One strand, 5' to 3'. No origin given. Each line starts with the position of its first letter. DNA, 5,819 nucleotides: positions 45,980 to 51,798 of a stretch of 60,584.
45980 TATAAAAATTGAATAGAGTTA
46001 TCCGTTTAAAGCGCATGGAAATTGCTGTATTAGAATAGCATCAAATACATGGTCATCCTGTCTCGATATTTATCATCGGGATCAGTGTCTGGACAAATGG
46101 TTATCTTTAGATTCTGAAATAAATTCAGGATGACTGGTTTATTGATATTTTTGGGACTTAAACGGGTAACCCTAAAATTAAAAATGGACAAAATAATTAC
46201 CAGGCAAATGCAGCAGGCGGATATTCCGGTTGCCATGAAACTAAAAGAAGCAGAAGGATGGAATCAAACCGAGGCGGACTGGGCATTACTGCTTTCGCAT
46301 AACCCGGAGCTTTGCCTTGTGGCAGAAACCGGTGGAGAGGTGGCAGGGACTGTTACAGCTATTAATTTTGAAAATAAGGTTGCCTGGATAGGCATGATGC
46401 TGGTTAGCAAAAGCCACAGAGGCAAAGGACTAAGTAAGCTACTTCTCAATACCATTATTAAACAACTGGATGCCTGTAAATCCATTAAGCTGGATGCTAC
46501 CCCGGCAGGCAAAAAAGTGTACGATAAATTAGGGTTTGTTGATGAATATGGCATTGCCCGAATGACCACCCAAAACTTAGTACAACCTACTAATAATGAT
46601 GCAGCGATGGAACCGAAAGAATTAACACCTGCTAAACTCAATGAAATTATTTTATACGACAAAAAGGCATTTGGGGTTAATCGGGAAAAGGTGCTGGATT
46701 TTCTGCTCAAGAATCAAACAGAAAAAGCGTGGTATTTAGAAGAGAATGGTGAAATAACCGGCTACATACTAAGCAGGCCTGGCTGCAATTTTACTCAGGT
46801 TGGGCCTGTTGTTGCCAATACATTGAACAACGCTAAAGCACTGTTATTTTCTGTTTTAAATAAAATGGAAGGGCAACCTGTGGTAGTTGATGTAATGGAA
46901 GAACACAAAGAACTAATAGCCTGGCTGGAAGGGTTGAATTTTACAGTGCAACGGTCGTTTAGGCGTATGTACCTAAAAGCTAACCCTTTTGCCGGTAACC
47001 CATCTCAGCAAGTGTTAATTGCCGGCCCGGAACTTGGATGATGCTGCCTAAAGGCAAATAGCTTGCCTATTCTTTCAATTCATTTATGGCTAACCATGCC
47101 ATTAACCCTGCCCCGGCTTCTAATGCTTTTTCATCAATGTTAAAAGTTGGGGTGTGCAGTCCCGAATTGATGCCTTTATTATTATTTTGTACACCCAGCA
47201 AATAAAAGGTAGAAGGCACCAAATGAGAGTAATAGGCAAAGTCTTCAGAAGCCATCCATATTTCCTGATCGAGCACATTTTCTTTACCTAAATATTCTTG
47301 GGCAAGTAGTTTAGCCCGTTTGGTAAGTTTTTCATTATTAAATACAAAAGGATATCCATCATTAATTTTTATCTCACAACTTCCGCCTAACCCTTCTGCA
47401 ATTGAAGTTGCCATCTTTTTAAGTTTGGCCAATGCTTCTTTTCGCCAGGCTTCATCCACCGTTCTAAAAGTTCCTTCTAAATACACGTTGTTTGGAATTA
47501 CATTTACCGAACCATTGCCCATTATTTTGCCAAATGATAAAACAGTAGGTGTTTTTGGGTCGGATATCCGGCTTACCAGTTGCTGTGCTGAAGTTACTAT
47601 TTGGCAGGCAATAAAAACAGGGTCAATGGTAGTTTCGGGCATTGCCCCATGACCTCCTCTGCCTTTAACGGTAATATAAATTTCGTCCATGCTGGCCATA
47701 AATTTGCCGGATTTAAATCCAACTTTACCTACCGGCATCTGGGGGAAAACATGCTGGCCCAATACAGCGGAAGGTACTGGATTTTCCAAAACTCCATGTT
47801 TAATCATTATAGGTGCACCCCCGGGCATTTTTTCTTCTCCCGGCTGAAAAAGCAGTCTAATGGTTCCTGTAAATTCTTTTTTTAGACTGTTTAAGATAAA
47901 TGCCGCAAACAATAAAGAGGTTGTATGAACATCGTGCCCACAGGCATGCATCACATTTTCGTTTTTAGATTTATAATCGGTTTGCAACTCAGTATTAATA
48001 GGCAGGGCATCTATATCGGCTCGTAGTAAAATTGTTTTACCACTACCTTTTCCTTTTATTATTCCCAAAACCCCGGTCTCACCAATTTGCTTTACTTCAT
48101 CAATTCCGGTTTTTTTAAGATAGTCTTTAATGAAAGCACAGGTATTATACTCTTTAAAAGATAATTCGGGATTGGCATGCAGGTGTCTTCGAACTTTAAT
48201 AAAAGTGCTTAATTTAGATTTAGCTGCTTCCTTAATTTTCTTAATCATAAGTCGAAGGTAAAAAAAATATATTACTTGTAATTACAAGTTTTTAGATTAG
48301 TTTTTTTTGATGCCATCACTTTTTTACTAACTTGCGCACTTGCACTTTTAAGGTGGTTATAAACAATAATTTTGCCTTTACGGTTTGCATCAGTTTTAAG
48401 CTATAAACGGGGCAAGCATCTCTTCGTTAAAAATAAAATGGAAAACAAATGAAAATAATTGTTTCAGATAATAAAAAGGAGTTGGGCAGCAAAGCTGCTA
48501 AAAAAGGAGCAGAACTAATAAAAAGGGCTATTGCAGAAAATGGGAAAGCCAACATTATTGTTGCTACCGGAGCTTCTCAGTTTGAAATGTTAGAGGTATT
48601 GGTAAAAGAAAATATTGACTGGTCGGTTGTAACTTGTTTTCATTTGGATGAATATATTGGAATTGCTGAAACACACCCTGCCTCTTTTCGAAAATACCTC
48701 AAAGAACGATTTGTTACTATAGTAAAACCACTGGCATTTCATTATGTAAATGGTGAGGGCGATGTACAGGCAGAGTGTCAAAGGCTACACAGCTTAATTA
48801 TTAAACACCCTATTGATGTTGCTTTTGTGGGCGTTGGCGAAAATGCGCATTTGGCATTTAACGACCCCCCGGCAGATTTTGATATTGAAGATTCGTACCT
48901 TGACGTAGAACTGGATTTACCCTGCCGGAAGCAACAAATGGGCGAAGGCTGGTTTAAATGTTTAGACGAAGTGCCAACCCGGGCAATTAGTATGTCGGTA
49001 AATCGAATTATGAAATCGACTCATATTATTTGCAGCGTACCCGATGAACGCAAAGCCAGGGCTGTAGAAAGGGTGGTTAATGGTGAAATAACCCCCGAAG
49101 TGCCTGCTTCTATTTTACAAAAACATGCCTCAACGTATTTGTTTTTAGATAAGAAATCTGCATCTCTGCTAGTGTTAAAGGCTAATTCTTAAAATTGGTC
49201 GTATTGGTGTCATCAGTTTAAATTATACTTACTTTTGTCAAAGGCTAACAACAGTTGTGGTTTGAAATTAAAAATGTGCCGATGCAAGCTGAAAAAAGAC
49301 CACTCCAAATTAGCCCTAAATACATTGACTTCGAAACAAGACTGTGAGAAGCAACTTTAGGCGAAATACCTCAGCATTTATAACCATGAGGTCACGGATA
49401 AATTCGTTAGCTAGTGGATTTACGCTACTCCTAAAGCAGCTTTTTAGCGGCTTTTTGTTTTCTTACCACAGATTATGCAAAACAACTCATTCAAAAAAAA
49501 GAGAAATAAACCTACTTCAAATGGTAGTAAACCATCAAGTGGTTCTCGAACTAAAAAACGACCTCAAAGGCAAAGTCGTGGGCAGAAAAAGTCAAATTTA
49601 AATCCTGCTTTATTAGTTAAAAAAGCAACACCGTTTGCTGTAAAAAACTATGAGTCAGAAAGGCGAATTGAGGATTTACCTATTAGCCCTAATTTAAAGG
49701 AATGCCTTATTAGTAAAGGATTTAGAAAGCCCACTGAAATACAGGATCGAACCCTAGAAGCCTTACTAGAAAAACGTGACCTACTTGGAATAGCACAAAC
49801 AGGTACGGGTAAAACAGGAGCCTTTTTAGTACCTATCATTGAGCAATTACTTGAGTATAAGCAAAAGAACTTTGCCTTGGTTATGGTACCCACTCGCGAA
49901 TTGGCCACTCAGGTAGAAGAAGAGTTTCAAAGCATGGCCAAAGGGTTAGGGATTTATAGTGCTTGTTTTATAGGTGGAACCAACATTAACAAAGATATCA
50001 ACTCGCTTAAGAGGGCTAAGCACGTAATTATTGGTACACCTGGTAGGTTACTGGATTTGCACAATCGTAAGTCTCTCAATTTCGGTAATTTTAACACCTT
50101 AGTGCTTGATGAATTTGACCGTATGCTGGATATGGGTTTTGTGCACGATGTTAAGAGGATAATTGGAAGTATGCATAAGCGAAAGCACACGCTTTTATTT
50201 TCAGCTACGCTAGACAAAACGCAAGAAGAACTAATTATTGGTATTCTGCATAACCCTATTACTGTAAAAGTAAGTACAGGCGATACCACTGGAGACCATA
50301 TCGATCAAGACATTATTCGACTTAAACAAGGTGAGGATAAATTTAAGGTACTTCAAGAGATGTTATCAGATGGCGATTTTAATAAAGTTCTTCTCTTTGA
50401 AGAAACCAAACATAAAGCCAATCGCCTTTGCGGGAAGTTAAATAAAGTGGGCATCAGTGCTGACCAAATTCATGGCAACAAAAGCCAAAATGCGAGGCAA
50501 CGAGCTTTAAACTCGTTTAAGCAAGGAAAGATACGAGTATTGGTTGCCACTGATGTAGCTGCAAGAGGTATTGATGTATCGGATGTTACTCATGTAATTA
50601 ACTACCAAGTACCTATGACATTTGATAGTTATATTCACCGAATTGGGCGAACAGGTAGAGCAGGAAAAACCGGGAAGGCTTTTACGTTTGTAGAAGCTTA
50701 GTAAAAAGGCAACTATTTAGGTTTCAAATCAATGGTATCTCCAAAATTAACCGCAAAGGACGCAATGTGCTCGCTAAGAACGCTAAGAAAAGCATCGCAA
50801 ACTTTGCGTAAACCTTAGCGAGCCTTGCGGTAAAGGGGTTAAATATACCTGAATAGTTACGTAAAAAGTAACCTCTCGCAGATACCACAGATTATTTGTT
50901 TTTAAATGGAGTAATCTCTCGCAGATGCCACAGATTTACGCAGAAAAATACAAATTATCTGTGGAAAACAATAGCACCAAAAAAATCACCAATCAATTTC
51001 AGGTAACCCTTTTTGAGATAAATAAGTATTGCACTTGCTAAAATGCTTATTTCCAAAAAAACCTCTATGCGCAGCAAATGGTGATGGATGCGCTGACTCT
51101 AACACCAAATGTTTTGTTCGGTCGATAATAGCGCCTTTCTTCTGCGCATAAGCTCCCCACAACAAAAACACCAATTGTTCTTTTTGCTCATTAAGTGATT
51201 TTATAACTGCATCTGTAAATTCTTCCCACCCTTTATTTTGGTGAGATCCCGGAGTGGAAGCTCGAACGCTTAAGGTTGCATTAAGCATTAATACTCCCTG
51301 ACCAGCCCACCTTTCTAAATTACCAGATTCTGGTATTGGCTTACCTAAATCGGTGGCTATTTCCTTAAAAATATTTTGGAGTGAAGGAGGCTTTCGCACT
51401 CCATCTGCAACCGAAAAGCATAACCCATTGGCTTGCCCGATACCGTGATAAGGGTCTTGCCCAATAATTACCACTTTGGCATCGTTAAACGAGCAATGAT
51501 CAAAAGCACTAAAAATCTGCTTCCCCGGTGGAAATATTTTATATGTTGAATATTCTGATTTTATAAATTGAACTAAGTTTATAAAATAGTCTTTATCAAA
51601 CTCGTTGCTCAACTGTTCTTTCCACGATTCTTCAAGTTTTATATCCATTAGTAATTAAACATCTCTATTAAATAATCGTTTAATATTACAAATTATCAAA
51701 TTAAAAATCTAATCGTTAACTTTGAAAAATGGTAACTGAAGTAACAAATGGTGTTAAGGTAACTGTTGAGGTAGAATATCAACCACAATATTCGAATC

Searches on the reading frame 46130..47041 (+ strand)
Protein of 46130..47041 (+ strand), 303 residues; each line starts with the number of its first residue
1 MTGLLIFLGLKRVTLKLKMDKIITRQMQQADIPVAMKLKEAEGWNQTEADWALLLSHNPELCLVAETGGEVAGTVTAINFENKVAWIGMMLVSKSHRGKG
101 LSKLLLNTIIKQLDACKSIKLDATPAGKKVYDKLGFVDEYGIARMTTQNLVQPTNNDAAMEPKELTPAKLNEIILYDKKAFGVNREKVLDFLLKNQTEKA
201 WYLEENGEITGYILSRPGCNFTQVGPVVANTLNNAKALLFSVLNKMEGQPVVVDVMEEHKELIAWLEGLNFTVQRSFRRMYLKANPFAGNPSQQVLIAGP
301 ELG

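Call 43: search_protein_families(library=pfam, proteins=[window:46130-47041:+], max_evalue=0.001)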
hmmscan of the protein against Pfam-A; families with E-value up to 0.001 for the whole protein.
window:46130-47041:+ (303 aa): 6 families
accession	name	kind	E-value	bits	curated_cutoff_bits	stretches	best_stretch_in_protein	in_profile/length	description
PF18014.7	Acetyltransf_18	-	2.7e-25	88.9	22.7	1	174-291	2-119/124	Acetyltransferase (GNAT) domain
PF00583.31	Acetyltransf_1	-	8.8e-16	58.7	20.7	1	48-136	24-116/116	Acetyltransferase (GNAT) family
PF13508.13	Acetyltransf_7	-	3.1e-12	47.2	27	1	60-137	3-83/84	Acetyltransferase (GNAT) domain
PF13673.13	Acetyltransf_10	-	9.8e-12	45.4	23.6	1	60-138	31-109/128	Acetyltransferase (GNAT) domain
PF13527.13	Acetyltransf_9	-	9.6e-06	26.1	25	0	49-136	32-124/127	Acetyltransferase (GNAT) domain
PF08445.16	FR47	-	0.00033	21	22.1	0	77-136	14-77/86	FR47-like protein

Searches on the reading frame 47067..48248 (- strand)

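Call 43: search_protein_families(library=pfam, proteins=[window:47067-48248:-], max_evalue=0.001)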
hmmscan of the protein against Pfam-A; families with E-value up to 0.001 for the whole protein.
window:47067-48248:- (393 aa): 2 families
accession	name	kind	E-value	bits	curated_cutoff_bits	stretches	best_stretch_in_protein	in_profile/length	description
PF01546.33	Peptidase_M20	-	1e-40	140.3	24.6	1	74-386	1-203/206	Peptidase family M20/M25/M40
PF07687.19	M20_dimer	-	2.7e-11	43.8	21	1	191-284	10-103/107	Peptidase dimerisation domain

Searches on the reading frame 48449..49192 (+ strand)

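Call 43: search_protein_families(library=pfam, proteins=[window:48449-49192:+], max_evalue=0.001)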
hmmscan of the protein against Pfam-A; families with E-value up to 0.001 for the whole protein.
window:48449-49192:+ (247 aa): 1 family
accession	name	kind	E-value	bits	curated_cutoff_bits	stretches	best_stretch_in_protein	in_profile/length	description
PF01182.26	Glucosamine_iso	-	3.4e-19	70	27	1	8-228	2-222/225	Glucosamine-6-phosphate isomerases/6-phosphogluconolactonase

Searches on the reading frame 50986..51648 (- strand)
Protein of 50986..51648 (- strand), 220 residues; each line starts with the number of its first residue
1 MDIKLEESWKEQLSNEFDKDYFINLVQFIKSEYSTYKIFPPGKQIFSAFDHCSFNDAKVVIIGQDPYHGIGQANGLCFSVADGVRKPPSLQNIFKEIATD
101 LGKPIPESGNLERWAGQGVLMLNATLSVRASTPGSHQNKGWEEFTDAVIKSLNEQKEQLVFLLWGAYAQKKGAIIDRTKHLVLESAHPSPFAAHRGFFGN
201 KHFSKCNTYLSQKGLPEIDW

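Call 22: search_protein_families(library=pfam, proteins=[window:50986-51648:-])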
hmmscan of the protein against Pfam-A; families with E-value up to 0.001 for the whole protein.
window:50986-51648:- (220 aa): 1 family
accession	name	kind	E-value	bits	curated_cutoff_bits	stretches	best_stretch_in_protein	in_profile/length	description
PF03167.25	UDG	-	2.9e-18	66.8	24.3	1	50-210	2-140/141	Uracil DNA glycosylase superfamily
